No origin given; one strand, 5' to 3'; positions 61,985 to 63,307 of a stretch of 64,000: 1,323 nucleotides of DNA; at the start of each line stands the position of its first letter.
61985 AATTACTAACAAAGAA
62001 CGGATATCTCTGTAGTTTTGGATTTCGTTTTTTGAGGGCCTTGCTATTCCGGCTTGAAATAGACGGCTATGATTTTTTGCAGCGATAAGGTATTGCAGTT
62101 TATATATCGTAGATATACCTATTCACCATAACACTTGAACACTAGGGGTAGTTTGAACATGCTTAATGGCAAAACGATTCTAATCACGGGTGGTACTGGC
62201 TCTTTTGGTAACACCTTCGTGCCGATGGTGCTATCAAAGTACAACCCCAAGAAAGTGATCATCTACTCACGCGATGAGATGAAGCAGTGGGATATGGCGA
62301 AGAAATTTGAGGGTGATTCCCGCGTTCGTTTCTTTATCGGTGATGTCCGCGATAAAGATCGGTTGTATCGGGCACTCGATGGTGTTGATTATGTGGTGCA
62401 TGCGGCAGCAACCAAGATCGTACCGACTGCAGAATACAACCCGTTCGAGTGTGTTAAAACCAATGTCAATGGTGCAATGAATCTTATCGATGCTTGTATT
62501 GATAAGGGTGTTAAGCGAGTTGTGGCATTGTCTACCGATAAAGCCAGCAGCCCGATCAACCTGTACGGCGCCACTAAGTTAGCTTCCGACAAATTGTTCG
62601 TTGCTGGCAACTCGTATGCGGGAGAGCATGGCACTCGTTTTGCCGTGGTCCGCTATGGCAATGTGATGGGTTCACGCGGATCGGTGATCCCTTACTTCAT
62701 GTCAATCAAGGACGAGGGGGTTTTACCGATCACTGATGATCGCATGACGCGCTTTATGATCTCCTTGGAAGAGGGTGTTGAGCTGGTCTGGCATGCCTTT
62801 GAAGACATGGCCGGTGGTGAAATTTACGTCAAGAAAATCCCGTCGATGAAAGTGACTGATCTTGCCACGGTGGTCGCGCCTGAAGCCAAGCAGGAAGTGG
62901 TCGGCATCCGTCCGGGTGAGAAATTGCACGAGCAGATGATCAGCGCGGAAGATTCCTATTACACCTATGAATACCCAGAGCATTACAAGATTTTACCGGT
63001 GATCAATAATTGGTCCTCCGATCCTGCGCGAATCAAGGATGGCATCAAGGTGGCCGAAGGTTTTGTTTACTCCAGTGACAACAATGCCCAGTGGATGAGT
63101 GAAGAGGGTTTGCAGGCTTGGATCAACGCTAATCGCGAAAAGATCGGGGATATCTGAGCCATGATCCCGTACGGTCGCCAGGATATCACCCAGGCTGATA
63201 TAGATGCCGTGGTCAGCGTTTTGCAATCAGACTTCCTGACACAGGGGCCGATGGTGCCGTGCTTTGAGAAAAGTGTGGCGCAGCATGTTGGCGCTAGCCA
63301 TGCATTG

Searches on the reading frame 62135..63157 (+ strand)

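Call 67: search_protein_families(library=ncbifam, proteins=[window:62135-63157:+])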
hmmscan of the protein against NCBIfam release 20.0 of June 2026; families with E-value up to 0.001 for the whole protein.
window:62135-63157:+ (340 aa): 25 families
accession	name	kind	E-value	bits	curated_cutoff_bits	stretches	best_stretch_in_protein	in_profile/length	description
TIGR03589.1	PseB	equivalog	2.8e-166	552.3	407.75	1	9-329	1-323/324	UDP-N-acetylglucosamine 4,6-dehydratase (inverting)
TIGR04130.1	FnlA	equivalog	1.5e-74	251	730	1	9-316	1-312/337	UDP-N-acetylglucosamine 4,6-dehydratase/5-epimerase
TIGR04180.1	EDH_00030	hypoth_equivalog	6.7e-19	68.1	475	1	15-183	1-181/297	NAD-dependent 4,6-dehydratase LegB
TIGR01179.1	galE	equivalog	4e-16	58.8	262.3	1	15-181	2-180/332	UDP-glucose 4-epimerase GalE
TIGR01181.1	dTDP_gluc_dehyt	equivalog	2.6e-13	49.8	365.1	1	15-141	2-132/321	dTDP-glucose 4,6-dehydratase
TIGR02622.1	CDP_4_6_dhtase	equivalog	2.8e-13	49.8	278.45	1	11-137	3-132/352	CDP-glucose 4,6-dehydratase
NF041293.1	G6PDh_Azf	equivalog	2.8e-12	46.6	400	1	13-137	3-118/252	NAD-dependent glucose-6-phosphate dehydrogenase Azf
TIGR03466.1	HpnA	hypoth_equivalog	1.1e-11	44.2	367.65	1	14-134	2-113/327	hopanoid-associated sugar epimerase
TIGR02197.1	heptose_epim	equivalog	3e-10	39.8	274.6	1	15-181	1-174/316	ADP-glyceromanno-heptose 6-epimerase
NF042422.1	oxyalk_red_OleD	equivalog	3.2e-10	39.9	580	1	15-135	3-111/329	2-alkyl-3-oxoalkanoate reductase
NF052578.1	StrlDmthSdmBMthl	equivalog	7.2e-10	39.1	600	1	14-138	2-117/328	sterol demethylase protein SdmB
NF043036.1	ErythonDh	equivalog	4.8e-08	32.6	325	1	15-131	3-121/321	D-erythronate dehydrogenase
TIGR01214.1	rmlD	equivalog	5.9e-08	32.2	224.05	1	14-151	1-131/285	dTDP-4-dehydrorhamnose reductase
NF042423.1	oxyalk_red_Shew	equivalog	8.6e-08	31.6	580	1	13-135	9-119/331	2-alkyl-3-oxoalkanoate reductase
NF007956.0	PRK10675.1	subfamily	1e-07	31.4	394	1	15-133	3-123/338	UDP-glucose 4-epimerase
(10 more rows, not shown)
